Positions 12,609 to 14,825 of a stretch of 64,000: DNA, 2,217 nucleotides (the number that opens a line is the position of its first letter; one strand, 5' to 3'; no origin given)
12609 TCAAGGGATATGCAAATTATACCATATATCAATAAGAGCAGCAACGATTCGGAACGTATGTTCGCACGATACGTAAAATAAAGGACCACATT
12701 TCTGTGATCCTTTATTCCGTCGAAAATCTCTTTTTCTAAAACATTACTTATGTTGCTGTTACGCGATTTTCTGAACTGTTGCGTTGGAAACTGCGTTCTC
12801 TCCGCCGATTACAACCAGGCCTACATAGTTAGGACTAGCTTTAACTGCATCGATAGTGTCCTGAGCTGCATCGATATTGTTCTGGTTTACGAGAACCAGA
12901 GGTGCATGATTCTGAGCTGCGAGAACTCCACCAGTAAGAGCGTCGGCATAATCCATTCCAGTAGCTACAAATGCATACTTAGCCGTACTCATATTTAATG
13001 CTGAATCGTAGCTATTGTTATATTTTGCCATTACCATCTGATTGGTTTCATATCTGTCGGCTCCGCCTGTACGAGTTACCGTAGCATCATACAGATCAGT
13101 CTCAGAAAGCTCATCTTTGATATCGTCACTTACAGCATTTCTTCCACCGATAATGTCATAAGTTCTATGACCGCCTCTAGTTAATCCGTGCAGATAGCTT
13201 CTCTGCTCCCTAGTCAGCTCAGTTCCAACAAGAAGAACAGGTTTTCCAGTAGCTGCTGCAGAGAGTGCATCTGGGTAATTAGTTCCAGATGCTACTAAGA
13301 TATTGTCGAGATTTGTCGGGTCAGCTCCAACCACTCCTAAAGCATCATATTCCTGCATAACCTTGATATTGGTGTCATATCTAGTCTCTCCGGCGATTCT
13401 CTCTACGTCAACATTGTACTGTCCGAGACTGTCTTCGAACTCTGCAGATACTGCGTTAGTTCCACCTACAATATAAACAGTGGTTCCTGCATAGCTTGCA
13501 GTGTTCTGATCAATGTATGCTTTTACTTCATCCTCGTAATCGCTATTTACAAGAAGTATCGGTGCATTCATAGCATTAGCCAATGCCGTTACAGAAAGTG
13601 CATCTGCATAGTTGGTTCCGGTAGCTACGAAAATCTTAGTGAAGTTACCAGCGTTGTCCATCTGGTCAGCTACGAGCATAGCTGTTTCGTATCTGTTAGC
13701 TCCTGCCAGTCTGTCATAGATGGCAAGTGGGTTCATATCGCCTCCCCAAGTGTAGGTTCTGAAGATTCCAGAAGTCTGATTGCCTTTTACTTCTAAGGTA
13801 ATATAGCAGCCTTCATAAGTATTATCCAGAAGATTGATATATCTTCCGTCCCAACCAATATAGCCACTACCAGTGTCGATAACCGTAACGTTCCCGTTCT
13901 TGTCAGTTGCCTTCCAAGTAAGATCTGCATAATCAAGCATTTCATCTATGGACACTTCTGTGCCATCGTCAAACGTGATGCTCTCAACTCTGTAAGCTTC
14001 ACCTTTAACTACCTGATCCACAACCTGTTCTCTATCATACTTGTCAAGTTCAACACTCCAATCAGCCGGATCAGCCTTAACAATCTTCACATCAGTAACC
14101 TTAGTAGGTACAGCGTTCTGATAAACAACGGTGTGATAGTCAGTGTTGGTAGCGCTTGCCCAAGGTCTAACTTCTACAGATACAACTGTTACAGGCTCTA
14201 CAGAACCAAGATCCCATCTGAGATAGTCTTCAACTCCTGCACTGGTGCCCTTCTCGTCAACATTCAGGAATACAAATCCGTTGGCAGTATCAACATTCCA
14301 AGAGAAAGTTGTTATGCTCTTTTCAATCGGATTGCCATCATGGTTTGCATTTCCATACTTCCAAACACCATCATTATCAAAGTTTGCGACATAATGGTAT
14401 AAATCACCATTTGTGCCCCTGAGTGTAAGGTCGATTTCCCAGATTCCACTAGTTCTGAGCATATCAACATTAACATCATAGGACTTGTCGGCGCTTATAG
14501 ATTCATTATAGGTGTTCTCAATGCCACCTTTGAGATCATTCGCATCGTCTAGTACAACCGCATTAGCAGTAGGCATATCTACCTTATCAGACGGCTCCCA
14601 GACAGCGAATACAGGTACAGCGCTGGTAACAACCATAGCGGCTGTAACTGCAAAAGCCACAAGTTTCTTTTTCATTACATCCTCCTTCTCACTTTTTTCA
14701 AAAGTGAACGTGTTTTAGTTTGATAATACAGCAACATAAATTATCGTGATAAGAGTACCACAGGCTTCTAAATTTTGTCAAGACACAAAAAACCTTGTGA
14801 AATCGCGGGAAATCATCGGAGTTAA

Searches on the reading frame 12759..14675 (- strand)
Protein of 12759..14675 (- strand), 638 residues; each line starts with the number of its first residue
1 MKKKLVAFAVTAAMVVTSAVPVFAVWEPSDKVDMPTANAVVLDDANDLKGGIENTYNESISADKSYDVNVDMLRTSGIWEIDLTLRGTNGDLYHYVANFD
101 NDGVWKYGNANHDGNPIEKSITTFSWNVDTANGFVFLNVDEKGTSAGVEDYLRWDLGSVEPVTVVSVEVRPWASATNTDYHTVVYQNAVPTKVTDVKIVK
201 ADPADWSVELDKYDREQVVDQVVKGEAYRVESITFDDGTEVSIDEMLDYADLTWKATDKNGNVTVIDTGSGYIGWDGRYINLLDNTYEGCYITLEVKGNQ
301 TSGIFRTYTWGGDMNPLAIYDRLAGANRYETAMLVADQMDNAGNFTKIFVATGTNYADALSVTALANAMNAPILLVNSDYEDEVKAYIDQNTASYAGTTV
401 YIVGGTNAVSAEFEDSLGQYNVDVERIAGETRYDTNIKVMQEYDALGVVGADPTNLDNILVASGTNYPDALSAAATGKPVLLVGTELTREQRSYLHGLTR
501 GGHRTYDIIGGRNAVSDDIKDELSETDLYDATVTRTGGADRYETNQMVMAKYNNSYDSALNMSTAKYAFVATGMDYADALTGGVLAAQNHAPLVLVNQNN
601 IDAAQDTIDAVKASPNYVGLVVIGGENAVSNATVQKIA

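Call 6: search_protein_families(library=pfam, proteins=[window:12759-14675:-])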
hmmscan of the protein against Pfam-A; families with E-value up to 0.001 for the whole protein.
window:12759-14675:- (638 aa): 1 family
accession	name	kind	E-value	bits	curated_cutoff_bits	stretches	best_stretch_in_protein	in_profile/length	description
PF04122.17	CW_binding_2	-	1.1e-54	183.3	24.9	3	322-414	1-73/73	Cell wall binding domain 2 (CWB2)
